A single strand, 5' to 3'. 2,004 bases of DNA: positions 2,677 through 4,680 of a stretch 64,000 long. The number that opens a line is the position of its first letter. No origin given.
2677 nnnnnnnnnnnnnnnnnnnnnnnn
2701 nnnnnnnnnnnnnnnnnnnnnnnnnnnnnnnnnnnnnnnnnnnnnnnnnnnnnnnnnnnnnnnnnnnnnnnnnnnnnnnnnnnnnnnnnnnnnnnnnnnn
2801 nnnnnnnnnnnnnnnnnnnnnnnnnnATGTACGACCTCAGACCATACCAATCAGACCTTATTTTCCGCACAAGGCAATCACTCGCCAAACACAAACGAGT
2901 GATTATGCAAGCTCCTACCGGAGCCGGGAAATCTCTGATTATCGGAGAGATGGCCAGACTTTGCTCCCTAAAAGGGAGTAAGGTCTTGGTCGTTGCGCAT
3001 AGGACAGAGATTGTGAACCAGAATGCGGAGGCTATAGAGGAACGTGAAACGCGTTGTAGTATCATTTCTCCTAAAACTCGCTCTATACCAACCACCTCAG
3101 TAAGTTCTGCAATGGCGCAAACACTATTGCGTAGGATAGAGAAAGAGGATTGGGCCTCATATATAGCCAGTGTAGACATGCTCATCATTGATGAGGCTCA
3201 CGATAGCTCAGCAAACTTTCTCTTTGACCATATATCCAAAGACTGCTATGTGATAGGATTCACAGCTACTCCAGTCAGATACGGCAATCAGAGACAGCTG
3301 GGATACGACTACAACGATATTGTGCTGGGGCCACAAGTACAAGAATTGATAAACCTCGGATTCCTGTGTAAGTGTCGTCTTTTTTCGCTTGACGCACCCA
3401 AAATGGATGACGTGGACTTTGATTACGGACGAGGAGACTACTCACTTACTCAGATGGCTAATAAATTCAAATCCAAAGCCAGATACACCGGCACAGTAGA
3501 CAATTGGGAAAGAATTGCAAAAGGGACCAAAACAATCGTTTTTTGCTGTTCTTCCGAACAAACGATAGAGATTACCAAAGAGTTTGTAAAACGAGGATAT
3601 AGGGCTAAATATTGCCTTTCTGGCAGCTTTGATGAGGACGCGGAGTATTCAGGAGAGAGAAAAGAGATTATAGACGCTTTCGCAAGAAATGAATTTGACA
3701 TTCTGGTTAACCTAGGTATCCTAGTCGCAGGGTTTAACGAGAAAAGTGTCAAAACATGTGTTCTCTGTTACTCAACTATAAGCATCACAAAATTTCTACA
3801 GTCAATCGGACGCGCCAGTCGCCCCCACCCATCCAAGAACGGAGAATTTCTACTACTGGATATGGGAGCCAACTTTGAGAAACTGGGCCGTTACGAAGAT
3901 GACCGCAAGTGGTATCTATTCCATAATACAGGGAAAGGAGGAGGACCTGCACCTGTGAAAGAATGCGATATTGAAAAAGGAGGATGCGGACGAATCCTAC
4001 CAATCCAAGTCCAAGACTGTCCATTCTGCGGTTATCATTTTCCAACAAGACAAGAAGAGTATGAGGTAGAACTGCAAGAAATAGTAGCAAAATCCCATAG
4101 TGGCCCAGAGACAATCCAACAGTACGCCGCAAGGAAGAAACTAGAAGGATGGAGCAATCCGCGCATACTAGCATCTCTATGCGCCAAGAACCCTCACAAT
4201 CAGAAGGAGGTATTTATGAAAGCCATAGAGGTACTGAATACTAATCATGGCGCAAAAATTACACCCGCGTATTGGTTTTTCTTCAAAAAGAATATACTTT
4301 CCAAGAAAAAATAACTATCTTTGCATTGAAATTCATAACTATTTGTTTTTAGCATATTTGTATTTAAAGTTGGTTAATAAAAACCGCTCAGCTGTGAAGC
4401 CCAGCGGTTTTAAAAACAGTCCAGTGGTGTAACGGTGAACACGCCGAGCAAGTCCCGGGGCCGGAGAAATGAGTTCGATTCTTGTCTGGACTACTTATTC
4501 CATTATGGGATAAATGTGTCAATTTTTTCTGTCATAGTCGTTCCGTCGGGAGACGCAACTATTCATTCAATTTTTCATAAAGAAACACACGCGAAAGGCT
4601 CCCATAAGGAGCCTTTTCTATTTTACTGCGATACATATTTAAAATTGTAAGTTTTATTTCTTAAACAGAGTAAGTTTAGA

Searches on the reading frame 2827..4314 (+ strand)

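Call 49: search_protein_families(library=phrogs, proteins=[window:2827-4314:+], max_evalue=0.0001)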
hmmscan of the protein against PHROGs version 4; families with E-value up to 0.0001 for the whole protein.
window:2827-4314:+ (495 aa): 9 families
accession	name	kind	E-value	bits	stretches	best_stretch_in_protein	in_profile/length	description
phrog_16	-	DNA, RNA and nucleotide metabolism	3.9e-76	258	1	1-429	270-668/986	DNA helicase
phrog_16259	-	DNA, RNA and nucleotide metabolism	8.8e-12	45.9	1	2-133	116-242/330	DNA helicase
phrog_9690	-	DNA, RNA and nucleotide metabolism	4.1e-10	40.2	1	104-339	29-262/306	DNA helicase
phrog_2488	-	DNA, RNA and nucleotide metabolism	5.1e-09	36.4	1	4-50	19-67/579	DNA helicase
phrog_16694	-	unknown function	9.5e-09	34.7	1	3-128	274-413/1010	-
phrog_34481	-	unknown function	9.7e-06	26.5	1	25-82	53-110/132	-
phrog_3830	-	unknown function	2.9e-05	23.5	0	28-155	296-442/1032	-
phrog_62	-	DNA, RNA and nucleotide metabolism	5.9e-05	21.7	0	2-151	695-851/1881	DNA helicase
phrog_6819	-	DNA, RNA and nucleotide metabolism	8.8e-05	22.1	0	16-125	30-144/645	Holliday junction branch migration helicase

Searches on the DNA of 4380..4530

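Call 69: search_rna_families(source=window, start=4380, end=4530, threshold=gathering, show_alignments=1)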
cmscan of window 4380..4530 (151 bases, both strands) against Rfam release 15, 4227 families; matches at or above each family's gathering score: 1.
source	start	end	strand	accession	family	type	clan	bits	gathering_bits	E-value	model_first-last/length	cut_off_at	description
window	4418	4493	+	RF00005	tRNA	Gene; tRNA;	CL00001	42.2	29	3.3e-08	1-71/71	no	tRNA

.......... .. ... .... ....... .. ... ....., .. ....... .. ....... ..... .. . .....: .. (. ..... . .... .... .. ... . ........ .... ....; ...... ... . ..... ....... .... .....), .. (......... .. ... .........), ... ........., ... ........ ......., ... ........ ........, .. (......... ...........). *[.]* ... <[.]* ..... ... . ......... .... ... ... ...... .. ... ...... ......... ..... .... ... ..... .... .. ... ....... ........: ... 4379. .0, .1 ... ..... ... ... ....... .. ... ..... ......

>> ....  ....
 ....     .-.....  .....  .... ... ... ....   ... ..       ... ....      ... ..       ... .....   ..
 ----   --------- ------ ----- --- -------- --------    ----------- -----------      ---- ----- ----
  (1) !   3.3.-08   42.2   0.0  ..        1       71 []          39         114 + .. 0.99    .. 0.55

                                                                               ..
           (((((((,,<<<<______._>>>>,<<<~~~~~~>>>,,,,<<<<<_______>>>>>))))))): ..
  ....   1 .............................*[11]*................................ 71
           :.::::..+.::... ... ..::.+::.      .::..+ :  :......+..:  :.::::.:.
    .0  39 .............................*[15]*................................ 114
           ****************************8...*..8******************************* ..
